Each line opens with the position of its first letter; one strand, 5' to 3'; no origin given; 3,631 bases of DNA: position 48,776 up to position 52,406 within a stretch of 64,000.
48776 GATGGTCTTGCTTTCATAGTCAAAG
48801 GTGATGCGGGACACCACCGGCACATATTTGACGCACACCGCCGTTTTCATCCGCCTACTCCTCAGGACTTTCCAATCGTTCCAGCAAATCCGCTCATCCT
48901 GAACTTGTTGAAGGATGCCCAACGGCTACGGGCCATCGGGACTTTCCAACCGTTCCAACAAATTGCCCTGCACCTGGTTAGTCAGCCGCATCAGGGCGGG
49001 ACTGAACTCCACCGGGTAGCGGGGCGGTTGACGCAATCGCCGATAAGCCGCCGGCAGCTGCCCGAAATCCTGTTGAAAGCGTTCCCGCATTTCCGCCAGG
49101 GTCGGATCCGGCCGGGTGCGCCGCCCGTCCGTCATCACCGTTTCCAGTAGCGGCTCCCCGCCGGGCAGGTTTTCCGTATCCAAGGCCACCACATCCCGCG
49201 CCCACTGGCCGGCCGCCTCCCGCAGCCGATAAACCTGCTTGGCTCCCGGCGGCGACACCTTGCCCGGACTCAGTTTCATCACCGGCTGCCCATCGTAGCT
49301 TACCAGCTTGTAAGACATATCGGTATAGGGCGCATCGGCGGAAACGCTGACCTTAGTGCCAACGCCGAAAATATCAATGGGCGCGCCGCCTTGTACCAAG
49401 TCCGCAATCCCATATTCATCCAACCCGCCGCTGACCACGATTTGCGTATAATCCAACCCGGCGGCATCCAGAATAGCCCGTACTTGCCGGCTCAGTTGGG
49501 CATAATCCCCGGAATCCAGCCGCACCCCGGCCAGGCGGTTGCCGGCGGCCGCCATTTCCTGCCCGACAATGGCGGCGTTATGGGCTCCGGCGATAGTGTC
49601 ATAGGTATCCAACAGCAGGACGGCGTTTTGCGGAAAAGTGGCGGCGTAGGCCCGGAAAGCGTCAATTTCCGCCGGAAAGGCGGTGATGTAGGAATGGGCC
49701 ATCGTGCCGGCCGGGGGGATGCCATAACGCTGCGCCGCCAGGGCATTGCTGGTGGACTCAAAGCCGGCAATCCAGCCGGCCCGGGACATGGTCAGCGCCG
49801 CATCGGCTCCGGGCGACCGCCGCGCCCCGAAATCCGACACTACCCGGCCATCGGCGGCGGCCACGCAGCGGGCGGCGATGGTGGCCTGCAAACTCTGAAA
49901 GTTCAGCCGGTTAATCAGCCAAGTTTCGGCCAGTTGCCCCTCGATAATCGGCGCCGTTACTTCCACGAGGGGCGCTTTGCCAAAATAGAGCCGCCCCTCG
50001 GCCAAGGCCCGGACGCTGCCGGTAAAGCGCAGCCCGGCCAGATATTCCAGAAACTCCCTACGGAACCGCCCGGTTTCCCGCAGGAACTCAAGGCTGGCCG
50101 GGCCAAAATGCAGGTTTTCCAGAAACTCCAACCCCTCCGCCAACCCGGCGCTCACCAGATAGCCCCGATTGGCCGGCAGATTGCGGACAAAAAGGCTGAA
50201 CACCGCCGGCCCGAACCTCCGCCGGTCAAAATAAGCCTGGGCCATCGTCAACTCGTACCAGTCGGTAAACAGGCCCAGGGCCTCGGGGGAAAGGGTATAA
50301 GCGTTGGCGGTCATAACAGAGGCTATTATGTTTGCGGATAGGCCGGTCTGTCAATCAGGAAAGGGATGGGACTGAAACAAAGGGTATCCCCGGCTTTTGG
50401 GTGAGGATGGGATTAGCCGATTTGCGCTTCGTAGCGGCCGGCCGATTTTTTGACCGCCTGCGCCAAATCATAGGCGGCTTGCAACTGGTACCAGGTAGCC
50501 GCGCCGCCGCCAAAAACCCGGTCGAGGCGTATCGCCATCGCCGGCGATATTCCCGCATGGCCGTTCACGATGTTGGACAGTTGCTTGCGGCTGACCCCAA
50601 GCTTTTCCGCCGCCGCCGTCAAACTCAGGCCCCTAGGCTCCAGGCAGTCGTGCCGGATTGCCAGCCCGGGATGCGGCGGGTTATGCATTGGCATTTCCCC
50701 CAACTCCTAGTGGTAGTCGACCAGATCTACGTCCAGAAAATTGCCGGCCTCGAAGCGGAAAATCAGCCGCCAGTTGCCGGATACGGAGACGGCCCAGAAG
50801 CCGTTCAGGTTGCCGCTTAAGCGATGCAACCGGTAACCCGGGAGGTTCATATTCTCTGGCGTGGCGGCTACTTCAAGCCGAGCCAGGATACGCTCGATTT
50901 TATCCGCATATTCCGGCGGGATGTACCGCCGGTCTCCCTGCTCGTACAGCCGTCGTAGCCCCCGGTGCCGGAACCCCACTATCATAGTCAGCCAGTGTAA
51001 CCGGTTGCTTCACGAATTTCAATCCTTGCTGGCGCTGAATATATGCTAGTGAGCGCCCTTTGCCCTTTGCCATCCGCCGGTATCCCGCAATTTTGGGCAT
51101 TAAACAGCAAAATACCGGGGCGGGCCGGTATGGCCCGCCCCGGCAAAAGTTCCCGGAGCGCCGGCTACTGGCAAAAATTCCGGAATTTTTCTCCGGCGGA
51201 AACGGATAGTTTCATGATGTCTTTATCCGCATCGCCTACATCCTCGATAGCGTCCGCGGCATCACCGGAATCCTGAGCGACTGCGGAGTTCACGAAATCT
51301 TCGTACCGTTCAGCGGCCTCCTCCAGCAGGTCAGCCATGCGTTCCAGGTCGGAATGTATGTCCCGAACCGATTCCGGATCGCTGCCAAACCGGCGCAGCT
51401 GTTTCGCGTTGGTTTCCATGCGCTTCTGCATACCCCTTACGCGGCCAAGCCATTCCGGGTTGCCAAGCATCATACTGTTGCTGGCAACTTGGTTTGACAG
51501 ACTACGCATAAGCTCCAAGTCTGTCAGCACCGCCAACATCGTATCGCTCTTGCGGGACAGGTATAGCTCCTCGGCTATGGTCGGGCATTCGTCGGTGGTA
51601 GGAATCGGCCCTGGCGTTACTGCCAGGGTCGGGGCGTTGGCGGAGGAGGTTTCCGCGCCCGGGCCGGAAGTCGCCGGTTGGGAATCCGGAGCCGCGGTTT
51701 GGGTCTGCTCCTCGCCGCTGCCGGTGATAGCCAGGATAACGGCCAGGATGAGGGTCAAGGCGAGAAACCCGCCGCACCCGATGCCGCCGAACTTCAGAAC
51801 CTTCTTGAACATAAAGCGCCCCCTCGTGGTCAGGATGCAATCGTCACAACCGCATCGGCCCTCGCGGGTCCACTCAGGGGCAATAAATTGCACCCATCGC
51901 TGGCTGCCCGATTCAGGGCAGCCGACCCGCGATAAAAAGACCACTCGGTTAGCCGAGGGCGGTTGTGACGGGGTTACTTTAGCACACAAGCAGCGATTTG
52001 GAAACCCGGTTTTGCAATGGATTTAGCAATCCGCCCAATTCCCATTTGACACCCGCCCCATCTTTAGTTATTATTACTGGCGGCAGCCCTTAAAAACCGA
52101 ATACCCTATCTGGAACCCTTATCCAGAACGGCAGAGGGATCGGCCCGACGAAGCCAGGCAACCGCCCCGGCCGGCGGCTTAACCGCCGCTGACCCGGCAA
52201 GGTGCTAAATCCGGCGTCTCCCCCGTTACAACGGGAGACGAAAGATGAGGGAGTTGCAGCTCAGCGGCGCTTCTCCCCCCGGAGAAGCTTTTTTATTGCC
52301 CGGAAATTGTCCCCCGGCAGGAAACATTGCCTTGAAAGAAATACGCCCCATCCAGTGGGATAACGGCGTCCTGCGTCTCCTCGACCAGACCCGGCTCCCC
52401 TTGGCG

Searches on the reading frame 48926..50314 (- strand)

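Call 25: search_protein_families(library=pfam, proteins=[window:48926-50314:-], max_evalue=0.01)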
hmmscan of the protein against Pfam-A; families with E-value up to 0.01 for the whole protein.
window:48926-50314:- (462 aa): 3 families
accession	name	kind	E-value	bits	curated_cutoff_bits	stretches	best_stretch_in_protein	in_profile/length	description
PF17767.7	NAPRTase_N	-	1.7e-29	103.2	32.6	1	15-138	1-125/125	Nicotinate phosphoribosyltransferase (NAPRTase) N-terminal domain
PF17956.6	NAPRTase_C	-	1.5e-15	58.1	23.3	1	387-444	53-110/111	Nicotinate phosphoribosyltransferase C-terminal domain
PF04095.22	NAPRTase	-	1.9e-10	41.3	20.8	1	159-328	3-184/239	Nicotinate phosphoribosyltransferase (NAPRTase) family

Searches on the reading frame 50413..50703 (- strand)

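Call 25: search_protein_families(library=pfam, proteins=[window:50413-50703:-], max_evalue=0.01)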
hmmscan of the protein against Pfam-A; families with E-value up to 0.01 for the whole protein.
window:50413-50703:- (96 aa): 5 families
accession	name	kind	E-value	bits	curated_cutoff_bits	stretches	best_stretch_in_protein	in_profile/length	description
PF01381.28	HTH_3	-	6.3e-11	42.6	23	1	20-65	4-49/55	Helix-turn-helix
PF13560.12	HTH_31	-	1.4e-07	32.1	27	1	24-67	13-57/64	Helix-turn-helix domain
PF12844.13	HTH_19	-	0.0006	20.1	30.2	1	23-60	10-47/64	Helix-turn-helix domain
PF13384.12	HTH_23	-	0.0015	18.7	24.6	1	24-48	16-40/50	Homeodomain-like domain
PF15943.11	YdaS_toxin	-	0.0042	17.3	30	1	29-66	12-49/65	Bacterial toxin YdaS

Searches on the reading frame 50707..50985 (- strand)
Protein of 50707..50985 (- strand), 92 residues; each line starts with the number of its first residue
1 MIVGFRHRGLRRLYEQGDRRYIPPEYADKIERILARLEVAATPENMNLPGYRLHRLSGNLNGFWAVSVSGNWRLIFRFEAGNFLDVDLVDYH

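Call 25: search_protein_families(library=pfam, proteins=[window:50707-50985:-], max_evalue=0.01)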
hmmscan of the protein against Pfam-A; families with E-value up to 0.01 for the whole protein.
window:50707-50985:- (92 aa): 2 families
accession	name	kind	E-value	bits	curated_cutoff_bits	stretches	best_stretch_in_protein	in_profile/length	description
PF05015.19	HigB-like_toxin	-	3.3e-20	72.8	27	1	5-92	3-91/91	RelE-like toxin of type II toxin-antitoxin system HigB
PF15738.11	YafQ_toxin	-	0.0077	16.9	30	1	47-80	38-72/88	Bacterial toxin of type II toxin-antitoxin system, YafQ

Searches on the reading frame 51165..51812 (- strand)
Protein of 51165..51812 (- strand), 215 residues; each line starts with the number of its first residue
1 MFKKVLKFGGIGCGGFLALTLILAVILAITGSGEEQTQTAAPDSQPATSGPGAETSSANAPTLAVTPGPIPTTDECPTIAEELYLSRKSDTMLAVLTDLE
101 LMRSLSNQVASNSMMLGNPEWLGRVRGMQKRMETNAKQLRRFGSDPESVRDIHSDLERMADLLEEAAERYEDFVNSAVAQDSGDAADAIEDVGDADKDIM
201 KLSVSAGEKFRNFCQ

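Call 25: search_protein_families(library=pfam, proteins=[window:51165-51812:-], max_evalue=0.01)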
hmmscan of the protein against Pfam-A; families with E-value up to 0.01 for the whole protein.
window:51165-51812:- (215 aa): 1 family
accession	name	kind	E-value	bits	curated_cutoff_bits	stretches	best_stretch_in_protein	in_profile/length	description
PF01442.23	Apolipoprotein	-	0.0056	16.8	90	1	126-192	102-170/190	Apolipoprotein A1/A4/E domain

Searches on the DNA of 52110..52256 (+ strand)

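Call 32: build_rna_model(alignment_id=A2)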
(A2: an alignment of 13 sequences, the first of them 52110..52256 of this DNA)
Model R1 built from alignment A2 (13 sequences, 181 columns); structure: RNAalifold consensus.
model positions 162; base pairs 31; branch points 2; effective number of sequences 1.7; information 0.589 bits per position. Calibrated on 0.2 Mb of random sequence (short: E-values are rough).
structure used (alignment columns):
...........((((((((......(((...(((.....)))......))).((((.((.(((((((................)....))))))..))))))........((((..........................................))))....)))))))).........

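Call 33: search_with_rna_model(model_id=R1, sources=[window, L001, L002, L003, L004, L005, L006, L007, L008, L009, L010, L011, L012, L013, L014, L015, L016, L017, L018, L019, L020, L021, L022, L023, L024, L025, L026, L027, L028, L029, L030, L031, L032, L033, L034, L035, L036, L037, L038, L039, L040, L041, L042, L043, L044, L045, L046, L047, L048, L049, L050, L051, L052, L053, L054, L055, L056, L057, L058, L059, L060, L061, L062, L063, L064, L065, L066, L067, L068, L069, L070, L071, L072, L073, L074, L075, L076, L077, L078, L079, L080], max_evalue=1)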
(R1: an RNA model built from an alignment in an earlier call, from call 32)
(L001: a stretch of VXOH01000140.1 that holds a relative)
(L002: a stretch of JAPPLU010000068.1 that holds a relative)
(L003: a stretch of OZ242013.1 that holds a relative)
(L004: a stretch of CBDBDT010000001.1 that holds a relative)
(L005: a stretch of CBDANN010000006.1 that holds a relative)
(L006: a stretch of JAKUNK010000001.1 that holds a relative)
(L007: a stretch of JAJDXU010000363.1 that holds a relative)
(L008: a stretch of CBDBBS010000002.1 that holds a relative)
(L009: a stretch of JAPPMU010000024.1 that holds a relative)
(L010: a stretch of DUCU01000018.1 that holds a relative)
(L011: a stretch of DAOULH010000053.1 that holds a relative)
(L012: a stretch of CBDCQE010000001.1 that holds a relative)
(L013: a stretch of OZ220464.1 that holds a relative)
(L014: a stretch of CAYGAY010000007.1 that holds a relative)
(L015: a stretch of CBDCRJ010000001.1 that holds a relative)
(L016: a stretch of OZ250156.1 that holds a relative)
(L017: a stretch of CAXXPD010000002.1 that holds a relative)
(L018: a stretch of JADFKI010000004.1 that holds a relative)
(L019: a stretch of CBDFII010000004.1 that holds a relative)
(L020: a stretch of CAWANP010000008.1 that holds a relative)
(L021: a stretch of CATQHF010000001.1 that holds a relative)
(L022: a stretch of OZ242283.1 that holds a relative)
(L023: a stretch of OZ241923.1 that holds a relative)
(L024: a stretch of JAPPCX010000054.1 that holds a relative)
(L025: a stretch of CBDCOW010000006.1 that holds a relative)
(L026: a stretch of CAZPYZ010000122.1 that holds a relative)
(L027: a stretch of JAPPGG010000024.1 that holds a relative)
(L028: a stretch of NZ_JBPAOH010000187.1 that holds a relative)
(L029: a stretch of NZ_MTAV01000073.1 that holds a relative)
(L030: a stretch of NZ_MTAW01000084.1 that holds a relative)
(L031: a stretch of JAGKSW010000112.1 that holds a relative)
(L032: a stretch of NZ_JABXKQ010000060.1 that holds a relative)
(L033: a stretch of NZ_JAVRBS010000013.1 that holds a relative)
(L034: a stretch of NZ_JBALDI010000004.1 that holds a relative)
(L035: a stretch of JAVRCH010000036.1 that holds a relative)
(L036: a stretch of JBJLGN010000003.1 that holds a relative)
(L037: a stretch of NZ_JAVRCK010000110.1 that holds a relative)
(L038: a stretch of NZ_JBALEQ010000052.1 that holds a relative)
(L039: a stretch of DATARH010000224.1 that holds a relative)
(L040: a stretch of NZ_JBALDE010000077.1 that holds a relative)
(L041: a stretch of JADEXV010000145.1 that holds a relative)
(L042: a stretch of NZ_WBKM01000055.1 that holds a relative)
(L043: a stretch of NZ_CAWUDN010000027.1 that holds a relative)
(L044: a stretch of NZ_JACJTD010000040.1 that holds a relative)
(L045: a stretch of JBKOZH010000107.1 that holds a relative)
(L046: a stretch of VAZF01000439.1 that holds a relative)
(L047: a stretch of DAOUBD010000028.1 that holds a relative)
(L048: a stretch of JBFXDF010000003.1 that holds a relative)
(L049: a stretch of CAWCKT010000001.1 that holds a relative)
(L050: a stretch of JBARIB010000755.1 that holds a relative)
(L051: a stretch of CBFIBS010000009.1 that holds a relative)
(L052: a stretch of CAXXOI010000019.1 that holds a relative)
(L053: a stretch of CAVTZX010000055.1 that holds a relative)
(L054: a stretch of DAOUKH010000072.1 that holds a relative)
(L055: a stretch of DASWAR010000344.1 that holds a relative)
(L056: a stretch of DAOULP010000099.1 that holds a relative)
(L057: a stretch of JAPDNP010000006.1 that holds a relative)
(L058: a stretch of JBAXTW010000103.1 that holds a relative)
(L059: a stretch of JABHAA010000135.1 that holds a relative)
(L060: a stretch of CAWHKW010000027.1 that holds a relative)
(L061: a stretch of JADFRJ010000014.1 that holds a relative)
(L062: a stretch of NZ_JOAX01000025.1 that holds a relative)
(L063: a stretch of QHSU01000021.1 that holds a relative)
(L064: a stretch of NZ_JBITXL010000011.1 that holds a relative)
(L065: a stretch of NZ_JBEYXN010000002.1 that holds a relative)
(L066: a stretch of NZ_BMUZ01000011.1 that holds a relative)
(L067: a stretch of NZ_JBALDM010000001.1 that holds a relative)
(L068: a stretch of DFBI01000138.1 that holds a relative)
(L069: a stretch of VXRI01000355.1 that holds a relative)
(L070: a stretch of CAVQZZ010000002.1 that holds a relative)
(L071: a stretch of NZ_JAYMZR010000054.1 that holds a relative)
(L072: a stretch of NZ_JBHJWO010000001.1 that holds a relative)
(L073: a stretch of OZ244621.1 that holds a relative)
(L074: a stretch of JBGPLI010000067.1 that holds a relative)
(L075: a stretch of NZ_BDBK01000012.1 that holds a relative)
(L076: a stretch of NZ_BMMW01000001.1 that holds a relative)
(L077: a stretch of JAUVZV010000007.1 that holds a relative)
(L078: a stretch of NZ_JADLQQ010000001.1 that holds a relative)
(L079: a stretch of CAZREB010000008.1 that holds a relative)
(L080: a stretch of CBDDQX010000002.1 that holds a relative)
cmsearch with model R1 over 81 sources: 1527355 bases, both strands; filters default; matches with E-value up to 1: 14.
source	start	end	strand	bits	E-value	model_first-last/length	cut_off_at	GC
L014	363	525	+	168.1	4.3e-45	1-162/162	no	0.63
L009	8540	8703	+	165.4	2.5e-44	1-162/162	no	0.64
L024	8589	8753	+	165.3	2.6e-44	1-162/162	no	0.62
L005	8599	8762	+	165.2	2.8e-44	1-162/162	no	0.65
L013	8684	8846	+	164.7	4.1e-44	1-162/162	no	0.61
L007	8648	8812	+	164.2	5.4e-44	1-162/162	no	0.62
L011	4557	4719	+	162.9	1.3e-43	1-162/162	no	0.64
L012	8599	8758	+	161.9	2.4e-43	1-162/162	no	0.62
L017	8618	8780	+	158.7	2e-42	1-162/162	no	0.6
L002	8701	8849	+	128.3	9.4e-34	1-162/162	no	0.6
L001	8692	8838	+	127.1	2e-33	1-162/162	no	0.61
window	52106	52260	+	122.9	3.1e-32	1-162/162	no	0.64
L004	8663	8806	+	121.3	8.9e-32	1-162/162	no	0.61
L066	8153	8238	-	12.6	0.82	1-162/162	no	0.72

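Call 51: search_with_rna_model(model_id=R1, sources=[L081, L082, L083, L084, L085, L086, L087, L088, L089, L090, L091, L092, L093, L094, L095, L096, L097, L098, L099, L100, L101, L102, L103, L104, L105, L106, L107, L108, L109, L110, L111, L112, L113, L114, L115, L116, L117, L118, L119, L120, L121, L122, L123, L124, L125, L126, L127, L128, L129, L130, L131, L132, L133, L134, L135, L136, L137, L138, L139, L140, L141, L142, L143, L144, L145, L146, L147, L148, L149, L150, L151, L152, L153, L154, L155, L156, L157, L158, L159, L160], max_evalue=0.001)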
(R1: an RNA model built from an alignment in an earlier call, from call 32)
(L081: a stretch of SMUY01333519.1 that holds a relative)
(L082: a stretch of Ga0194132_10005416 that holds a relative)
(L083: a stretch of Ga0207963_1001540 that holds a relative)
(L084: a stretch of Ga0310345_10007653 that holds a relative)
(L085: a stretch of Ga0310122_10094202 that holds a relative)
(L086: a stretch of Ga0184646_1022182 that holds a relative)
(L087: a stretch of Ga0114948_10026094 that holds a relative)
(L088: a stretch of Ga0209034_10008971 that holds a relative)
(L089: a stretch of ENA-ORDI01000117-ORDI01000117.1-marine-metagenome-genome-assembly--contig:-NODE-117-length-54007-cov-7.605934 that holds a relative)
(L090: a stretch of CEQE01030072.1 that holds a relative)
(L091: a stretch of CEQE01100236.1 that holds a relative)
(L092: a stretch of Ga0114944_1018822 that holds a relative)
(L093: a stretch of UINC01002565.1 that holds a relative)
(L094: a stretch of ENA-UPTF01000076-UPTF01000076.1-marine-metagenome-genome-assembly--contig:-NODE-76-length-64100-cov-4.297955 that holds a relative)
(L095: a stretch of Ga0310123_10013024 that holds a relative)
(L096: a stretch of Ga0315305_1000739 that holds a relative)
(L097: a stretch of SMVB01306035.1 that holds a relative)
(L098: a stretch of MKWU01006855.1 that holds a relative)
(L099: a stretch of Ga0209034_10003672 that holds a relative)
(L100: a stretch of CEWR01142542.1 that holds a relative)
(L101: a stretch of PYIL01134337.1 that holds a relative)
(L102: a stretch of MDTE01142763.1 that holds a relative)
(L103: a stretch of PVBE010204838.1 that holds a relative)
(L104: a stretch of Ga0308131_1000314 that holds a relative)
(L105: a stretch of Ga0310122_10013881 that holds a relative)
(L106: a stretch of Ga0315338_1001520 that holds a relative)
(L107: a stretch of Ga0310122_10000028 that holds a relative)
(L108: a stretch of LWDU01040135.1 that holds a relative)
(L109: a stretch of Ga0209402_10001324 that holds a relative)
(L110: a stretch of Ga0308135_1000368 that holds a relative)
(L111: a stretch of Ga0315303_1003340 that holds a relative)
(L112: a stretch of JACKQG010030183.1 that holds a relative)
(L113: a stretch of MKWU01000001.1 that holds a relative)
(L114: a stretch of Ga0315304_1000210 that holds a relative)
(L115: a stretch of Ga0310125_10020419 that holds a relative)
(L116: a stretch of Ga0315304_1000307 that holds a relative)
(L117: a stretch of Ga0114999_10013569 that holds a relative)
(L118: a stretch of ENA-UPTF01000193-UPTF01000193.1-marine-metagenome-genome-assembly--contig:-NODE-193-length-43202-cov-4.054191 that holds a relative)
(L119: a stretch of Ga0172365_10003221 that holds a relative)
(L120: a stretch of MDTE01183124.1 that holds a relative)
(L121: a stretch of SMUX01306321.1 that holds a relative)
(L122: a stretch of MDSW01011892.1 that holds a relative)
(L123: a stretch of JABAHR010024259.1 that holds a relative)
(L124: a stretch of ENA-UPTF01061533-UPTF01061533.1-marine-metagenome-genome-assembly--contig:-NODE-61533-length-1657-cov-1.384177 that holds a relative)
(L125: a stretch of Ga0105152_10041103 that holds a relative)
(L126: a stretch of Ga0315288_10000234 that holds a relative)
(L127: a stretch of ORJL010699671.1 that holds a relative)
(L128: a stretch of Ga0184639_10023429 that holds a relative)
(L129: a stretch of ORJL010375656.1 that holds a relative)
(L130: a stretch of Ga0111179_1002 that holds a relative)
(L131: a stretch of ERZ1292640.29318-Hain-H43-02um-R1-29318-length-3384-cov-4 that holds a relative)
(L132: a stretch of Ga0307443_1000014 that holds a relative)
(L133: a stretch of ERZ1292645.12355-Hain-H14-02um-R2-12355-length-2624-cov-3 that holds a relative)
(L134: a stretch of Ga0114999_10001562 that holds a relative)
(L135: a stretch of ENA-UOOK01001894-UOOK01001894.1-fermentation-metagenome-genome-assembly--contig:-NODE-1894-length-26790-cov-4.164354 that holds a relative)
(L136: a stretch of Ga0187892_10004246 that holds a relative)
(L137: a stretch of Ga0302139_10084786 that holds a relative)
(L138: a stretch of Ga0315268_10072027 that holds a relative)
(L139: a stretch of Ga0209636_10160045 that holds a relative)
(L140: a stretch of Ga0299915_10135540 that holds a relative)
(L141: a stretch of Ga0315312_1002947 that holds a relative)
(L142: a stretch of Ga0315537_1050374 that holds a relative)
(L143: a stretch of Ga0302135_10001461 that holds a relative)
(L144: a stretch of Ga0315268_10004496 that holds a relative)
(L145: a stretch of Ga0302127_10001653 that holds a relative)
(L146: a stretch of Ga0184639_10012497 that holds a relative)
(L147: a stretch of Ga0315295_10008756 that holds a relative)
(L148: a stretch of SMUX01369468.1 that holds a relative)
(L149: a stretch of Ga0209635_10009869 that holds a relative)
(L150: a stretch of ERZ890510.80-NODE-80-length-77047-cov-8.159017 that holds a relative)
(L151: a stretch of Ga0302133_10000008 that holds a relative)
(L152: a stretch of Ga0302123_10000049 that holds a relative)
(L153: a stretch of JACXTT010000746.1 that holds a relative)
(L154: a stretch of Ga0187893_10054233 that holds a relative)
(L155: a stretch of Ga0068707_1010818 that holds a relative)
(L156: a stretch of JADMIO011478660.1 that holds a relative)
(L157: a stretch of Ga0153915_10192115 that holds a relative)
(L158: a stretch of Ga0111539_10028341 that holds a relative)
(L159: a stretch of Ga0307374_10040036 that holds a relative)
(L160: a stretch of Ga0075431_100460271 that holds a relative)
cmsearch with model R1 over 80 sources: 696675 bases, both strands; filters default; matches with E-value up to 0.001: 53.
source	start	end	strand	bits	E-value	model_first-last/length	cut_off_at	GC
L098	6564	6728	+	153.1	3.7e-41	1-162/162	no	0.57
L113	7784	7932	+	125.9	2e-33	1-162/162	no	0.6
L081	171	311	+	118.3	3e-31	1-162/162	no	0.59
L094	7801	7940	+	114.9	2.7e-30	1-162/162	no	0.53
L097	3820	3973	+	114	5e-30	1-162/162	no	0.62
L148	3092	3244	+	106.8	5.8e-28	1-162/162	no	0.61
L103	7719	7867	+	106.3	7.6e-28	1-162/162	no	0.55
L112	1816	1961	+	105.8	1.1e-27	1-162/162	no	0.58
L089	4183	4332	+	105.7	1.2e-27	1-162/162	no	0.56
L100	2290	2442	+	105.4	1.4e-27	1-162/162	no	0.59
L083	3015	3164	+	105.3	1.5e-27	1-162/162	no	0.56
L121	655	785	+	105.2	1.6e-27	1-162/162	no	0.59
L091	1545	1700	+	104.8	2e-27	1-162/162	no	0.6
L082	7633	7785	+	104.7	2.2e-27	1-162/162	no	0.63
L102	284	426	+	104.5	2.6e-27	1-162/162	no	0.59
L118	7771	7914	+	103.9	3.7e-27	1-162/162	no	0.58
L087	1367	1510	+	103.7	4.3e-27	1-162/162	no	0.61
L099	2501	2646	+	102.9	7.4e-27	1-162/162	no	0.55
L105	567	720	+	102.7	8.3e-27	1-162/162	no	0.58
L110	3809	3957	+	102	1.4e-26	1-162/162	no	0.56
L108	7707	7855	+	101.7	1.6e-26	1-162/162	no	0.56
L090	7767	7914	+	101.5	1.9e-26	1-162/162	no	0.59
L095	482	633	+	100.5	3.5e-26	1-162/162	no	0.59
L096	22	173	+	100.5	3.5e-26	1-162/162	no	0.59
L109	7706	7854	+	99.6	6.4e-26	1-162/162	no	0.54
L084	6351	6489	+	98.4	1.4e-25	1-162/162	no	0.57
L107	7744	7891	+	97.7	2.2e-25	1-162/162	no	0.59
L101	2137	2285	+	97.5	2.5e-25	1-162/162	no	0.57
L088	50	187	+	94.1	2.4e-24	1-162/162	no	0.56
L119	4147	4279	+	92.6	6.2e-24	1-162/162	no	0.65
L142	957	1105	+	91.6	1.2e-23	1-162/162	no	0.6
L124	124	251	+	90.6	2.4e-23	1-162/162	no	0.53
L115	2295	2452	+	90.3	2.8e-23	1-162/162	no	0.56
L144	2719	2848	+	89.3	5.5e-23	1-162/162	no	0.62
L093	7768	7915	+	89.2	5.7e-23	1-162/162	no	0.59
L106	7793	7932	+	88.2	1.1e-22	1-162/162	no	0.49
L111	6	151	+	87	2.5e-22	11-162/162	no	0.57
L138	660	808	+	85.1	8.8e-22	1-162/162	no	0.6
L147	5919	6048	+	84.7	1.1e-21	1-162/162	no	0.63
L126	7815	7944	+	84.3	1.4e-21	1-162/162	no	0.62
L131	374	500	+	83.9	1.9e-21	1-162/162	no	0.57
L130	7790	7937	+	81.3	1e-20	1-162/162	no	0.62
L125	183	317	+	81.2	1.1e-20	1-162/162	no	0.56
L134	7771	7895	+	81.1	1.2e-20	1-162/162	no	0.54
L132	7788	7936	+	80.2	2.1e-20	1-162/162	no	0.63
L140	367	536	+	80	2.4e-20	1-162/162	no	0.64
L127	7806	7940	+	78.2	8.1e-20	1-162/162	no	0.59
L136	4951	5112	+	76.7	2.1e-19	1-162/162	no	0.58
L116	1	105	+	75.6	4.5e-19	30-162/162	5'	0.62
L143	1133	1269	+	73.3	2e-18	1-162/162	no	0.56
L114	64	215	+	71.1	8.2e-18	1-162/162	no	0.65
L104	1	109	+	58.3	3.7e-14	35-162/162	5'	0.6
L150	1268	1381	+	43.8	5e-10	14-150/162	no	0.64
